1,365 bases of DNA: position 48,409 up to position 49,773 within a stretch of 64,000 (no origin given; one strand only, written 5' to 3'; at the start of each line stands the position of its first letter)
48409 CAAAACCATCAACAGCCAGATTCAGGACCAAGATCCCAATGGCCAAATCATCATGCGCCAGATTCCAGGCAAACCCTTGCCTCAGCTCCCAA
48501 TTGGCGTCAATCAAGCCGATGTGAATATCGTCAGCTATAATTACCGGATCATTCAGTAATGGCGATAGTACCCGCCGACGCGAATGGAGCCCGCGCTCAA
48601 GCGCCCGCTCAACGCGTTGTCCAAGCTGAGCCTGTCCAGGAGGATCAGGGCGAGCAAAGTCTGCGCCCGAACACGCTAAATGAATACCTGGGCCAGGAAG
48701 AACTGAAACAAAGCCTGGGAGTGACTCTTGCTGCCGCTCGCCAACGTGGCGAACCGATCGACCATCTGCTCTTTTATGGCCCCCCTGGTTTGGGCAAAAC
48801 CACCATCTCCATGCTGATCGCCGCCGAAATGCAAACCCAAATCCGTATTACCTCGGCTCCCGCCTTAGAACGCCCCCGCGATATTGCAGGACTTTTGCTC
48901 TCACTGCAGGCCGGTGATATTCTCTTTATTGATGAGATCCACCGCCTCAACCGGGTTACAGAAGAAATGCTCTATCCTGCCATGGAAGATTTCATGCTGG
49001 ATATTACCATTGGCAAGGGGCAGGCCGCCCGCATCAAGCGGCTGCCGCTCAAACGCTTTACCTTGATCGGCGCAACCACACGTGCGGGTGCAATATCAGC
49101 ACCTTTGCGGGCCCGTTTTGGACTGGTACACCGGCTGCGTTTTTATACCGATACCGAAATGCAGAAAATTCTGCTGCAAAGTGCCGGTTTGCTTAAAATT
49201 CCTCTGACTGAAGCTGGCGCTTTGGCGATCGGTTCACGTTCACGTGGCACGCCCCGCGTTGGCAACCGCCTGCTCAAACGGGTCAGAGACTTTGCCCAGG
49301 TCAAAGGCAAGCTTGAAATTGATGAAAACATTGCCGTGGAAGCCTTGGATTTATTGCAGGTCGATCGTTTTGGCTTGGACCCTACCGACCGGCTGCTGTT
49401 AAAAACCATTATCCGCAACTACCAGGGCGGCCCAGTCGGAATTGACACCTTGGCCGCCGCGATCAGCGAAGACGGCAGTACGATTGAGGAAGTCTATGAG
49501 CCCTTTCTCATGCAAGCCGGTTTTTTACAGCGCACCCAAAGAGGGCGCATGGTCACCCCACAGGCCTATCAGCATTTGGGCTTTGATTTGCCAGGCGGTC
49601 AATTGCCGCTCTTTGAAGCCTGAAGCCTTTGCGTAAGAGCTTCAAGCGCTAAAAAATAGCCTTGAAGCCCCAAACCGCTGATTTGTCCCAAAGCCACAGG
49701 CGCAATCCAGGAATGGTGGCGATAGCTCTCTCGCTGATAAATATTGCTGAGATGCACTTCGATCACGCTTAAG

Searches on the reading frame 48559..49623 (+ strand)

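Call 68: search_protein_families(library=pfam, proteins=[window:48559-49623:+], max_evalue=0.0001)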
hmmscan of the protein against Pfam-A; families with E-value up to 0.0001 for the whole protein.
window:48559-49623:+ (354 aa): 5 families
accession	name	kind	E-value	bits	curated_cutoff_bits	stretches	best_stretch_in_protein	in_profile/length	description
PF05496.18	RuvB_N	-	4.2e-73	244.8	27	1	35-193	1-159/159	Holliday junction DNA helicase RuvB P-loop domain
PF17864.7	AAA_lid_4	-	1.4e-27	95.7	27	1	196-269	1-74/74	RuvB AAA lid domain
PF05491.19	RuvB_C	-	1.2e-25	89.7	24.7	1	271-340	2-71/72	RuvB C-terminal winged helix domain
PF00004.35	AAA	-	9.6e-18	65.3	21.2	1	70-189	1-125/131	ATPase family associated with various cellular activities (AAA)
PF07728.20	AAA_5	-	9.2e-09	35.9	22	1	69-187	1-139/139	AAA domain (dynein-related subfamily)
